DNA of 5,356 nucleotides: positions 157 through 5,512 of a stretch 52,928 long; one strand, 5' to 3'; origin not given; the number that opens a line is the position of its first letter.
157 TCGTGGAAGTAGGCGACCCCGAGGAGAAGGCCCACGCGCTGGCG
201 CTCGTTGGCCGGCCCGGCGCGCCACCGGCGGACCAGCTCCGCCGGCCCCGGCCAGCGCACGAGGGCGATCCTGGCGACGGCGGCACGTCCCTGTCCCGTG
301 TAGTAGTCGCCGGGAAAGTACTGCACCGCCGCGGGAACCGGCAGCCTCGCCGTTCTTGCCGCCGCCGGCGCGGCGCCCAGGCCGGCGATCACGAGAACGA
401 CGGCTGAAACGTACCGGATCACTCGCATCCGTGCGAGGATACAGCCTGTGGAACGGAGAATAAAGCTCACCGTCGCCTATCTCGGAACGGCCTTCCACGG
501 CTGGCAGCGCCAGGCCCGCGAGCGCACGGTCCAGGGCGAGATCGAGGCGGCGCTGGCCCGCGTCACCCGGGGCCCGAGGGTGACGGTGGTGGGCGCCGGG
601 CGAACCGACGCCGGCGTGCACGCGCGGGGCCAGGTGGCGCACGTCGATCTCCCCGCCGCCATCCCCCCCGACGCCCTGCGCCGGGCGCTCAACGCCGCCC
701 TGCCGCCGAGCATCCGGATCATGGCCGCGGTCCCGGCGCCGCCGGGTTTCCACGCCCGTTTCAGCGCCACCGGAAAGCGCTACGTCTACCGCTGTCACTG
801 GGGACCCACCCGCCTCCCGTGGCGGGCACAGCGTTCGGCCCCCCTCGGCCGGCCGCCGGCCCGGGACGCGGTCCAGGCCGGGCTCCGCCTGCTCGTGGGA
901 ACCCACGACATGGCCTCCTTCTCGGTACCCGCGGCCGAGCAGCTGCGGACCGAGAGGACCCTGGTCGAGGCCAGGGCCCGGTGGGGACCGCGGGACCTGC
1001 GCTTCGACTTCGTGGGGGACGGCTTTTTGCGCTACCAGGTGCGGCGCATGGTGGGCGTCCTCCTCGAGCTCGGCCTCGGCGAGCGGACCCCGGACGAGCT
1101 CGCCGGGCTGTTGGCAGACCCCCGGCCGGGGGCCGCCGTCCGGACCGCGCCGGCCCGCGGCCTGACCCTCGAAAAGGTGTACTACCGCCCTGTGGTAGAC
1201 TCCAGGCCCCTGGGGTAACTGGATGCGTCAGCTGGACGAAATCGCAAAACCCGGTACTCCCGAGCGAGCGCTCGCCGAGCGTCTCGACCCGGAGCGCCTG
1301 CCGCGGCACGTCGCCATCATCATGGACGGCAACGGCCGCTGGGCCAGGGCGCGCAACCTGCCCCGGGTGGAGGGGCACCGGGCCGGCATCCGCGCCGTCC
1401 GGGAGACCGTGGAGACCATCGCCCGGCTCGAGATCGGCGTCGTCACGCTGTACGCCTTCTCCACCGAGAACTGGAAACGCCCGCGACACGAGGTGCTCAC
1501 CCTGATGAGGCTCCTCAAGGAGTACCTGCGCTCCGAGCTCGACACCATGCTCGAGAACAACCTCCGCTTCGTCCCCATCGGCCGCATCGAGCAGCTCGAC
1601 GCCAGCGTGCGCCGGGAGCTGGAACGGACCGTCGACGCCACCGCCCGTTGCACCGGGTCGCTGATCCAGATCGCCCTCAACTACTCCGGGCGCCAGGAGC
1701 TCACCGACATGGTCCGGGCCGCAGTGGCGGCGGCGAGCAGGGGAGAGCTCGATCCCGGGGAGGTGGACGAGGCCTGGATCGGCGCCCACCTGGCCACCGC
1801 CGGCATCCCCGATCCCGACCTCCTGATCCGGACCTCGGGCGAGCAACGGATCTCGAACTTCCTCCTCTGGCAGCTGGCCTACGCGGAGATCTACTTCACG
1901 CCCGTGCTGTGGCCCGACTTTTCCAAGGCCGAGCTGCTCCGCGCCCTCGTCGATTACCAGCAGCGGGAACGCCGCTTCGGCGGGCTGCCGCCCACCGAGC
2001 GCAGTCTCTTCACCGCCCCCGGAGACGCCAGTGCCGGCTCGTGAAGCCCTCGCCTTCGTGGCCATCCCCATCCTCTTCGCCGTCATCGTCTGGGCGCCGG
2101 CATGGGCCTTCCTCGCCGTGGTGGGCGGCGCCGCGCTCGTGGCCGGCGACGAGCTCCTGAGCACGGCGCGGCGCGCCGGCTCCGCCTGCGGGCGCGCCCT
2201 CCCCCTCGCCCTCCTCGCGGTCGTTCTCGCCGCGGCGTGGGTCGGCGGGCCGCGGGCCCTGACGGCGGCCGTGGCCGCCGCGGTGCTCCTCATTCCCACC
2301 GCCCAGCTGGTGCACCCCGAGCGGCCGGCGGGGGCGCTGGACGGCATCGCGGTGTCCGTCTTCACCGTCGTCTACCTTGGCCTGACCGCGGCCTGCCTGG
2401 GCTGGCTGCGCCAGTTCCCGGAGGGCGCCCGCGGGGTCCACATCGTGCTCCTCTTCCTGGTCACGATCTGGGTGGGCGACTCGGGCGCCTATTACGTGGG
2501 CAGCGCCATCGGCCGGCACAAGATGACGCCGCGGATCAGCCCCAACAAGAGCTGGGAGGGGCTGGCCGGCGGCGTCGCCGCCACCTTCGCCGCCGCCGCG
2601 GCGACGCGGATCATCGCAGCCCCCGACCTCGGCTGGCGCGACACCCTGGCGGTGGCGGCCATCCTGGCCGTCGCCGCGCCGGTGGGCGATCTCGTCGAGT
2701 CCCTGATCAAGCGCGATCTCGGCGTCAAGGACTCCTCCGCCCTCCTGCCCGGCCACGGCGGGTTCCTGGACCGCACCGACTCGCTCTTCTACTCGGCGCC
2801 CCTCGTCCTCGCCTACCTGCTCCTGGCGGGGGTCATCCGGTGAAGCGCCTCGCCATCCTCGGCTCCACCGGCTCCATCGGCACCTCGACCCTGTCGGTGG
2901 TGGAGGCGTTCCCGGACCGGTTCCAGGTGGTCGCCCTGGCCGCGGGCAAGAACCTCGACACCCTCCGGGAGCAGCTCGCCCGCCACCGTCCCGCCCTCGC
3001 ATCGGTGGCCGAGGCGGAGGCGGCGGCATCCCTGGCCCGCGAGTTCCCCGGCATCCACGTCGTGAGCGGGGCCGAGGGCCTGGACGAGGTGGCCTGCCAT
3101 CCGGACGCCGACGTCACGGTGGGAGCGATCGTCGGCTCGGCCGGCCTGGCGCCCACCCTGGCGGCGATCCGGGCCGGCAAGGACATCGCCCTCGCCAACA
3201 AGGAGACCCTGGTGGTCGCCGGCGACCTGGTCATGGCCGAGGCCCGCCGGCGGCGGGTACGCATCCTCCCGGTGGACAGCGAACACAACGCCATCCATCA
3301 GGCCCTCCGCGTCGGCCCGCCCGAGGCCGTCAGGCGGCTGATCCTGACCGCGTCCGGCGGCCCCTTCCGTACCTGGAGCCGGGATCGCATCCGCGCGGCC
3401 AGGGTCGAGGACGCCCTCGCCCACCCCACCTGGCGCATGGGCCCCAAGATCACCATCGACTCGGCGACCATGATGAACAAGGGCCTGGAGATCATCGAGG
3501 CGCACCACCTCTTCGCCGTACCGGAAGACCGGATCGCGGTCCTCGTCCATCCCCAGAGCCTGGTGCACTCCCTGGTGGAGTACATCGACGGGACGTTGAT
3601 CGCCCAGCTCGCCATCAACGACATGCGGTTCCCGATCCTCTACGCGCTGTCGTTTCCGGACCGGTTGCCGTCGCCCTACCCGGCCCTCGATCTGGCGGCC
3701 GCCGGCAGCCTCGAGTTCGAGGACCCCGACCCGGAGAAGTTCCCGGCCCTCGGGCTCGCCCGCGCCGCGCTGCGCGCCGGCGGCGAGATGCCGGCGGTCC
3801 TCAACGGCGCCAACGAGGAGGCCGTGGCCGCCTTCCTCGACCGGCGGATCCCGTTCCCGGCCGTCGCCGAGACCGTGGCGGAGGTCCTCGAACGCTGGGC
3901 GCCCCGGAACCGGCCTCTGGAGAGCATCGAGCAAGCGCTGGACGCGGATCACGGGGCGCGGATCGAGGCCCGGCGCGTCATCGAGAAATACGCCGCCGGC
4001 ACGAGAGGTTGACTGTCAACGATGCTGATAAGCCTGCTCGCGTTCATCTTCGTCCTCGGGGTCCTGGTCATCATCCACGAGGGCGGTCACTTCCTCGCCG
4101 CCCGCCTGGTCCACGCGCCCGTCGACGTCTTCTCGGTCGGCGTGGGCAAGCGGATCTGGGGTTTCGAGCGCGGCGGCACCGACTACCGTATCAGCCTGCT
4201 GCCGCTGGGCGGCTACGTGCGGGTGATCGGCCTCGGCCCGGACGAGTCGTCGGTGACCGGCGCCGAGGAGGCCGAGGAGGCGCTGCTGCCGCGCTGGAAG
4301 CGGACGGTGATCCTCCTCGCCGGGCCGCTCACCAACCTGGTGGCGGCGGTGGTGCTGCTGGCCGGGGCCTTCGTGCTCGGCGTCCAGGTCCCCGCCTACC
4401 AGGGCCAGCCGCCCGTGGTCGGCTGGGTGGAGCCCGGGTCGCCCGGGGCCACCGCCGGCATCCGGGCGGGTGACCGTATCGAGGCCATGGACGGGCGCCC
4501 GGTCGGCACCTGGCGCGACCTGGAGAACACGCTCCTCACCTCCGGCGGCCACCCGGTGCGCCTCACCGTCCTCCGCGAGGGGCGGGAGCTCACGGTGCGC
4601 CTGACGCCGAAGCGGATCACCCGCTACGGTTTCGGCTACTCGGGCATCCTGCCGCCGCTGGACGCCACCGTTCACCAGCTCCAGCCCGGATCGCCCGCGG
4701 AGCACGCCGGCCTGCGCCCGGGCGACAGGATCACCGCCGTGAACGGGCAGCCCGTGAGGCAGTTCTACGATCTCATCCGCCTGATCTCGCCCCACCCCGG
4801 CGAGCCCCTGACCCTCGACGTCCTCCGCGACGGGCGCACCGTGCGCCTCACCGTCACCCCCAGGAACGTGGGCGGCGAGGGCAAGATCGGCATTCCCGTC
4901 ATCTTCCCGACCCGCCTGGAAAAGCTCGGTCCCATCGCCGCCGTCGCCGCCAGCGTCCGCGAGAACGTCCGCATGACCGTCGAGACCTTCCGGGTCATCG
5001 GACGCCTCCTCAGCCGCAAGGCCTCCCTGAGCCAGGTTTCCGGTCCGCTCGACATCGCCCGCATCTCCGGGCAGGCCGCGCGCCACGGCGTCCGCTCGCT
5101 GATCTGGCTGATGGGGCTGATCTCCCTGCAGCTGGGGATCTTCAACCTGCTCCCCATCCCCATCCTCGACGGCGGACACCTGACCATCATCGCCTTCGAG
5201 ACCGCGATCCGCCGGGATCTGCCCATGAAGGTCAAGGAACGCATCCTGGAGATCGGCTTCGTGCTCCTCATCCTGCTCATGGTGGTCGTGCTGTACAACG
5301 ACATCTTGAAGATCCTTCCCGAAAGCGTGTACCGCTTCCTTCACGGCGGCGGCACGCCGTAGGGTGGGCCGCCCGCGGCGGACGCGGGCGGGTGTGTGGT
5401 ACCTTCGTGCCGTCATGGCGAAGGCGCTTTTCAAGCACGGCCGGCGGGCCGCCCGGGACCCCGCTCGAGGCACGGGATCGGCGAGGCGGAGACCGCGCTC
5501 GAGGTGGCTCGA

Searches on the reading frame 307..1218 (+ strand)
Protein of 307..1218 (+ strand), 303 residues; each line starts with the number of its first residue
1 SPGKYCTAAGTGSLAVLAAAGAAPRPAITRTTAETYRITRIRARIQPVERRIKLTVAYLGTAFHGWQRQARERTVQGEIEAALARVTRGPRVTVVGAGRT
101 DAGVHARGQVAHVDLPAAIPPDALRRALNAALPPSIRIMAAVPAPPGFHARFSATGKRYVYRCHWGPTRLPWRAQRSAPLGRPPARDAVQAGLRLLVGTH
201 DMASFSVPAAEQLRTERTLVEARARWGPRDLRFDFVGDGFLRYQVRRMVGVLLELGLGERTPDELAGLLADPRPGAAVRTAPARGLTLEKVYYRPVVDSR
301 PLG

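Call 69: search_protein_families(library=pfam, proteins=[window:307-1218:+], max_evalue=0.00001)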
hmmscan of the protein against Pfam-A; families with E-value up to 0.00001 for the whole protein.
window:307-1218:+ (303 aa): 1 family
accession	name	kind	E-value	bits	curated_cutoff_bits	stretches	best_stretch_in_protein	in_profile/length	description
PF01416.25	PseudoU_synth_1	-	7e-37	126.6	23.3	2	194-293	3-107/108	tRNA pseudouridine synthase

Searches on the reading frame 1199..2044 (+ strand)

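Call 69: search_protein_families(library=pfam, proteins=[window:1199-2044:+], max_evalue=0.00001)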
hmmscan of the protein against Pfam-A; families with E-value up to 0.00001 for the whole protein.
window:1199-2044:+ (281 aa): 1 family
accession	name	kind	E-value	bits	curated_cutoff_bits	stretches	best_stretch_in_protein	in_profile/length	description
PF01255.24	Prenyltransf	-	1.7e-82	276.7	27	1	41-261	1-219/219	Putative undecaprenyl diphosphate synthase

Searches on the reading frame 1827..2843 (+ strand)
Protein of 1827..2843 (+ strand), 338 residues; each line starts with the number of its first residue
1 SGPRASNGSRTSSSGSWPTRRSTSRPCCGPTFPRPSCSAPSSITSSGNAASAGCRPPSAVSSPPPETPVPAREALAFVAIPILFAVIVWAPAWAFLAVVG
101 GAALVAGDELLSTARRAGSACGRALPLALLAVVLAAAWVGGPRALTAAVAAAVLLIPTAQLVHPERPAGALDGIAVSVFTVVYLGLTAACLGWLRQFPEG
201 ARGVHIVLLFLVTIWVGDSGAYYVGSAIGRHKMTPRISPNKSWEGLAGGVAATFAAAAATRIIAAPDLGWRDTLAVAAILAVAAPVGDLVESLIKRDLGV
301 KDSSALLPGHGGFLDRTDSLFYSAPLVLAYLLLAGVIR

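Call 69: search_protein_families(library=pfam, proteins=[window:1827-2843:+], max_evalue=0.00001)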
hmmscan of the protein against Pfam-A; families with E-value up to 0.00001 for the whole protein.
window:1827-2843:+ (338 aa): 1 family
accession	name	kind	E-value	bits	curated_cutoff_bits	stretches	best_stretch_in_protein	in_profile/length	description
PF01148.25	CTP_transf_1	-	2.9e-59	201.5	24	1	72-332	3-262/264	Cytidylyltransferase family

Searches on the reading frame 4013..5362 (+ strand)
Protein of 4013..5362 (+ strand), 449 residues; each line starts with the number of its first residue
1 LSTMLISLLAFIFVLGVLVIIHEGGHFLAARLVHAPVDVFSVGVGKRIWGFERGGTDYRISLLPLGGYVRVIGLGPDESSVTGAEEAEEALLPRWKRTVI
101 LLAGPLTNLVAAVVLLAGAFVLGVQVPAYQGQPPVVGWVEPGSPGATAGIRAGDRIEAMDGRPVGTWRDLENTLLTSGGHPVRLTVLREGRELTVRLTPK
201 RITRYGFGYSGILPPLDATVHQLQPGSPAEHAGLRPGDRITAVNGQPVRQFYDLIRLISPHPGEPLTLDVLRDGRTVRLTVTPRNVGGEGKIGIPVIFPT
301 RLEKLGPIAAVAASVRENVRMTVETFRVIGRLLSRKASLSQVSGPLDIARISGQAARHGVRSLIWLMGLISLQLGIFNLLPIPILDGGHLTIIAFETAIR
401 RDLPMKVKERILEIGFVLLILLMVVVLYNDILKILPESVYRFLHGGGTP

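Call 69: search_protein_families(library=pfam, proteins=[window:4013-5362:+], max_evalue=0.00001)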
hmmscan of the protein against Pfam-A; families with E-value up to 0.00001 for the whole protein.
window:4013-5362:+ (449 aa): 6 families
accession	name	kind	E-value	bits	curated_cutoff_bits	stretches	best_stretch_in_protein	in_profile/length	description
PF02163.28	Peptidase_M50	-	1.3e-59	201.7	27.2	1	10-422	1-221/221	Peptidase family M50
PF17820.7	PDZ_6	-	3.5e-30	103.9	27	2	220-272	2-54/54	PDZ domain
PF13180.12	PDZ_2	-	1.6e-23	83.2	27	2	217-281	13-78/80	PDZ domain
PF00595.29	PDZ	-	4.1e-18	66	23.2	2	218-251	27-60/81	PDZ domain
PF14685.13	PDZ_Tricorn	-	4e-11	43.2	25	0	143-190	31-80/88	Tricorn protease PDZ domain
PF21558.3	Pept_S41_N_bact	-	3.5e-08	33.7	27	0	147-171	17-41/87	Bacteroidetes, Peptidase, S41 family, N-terminal domain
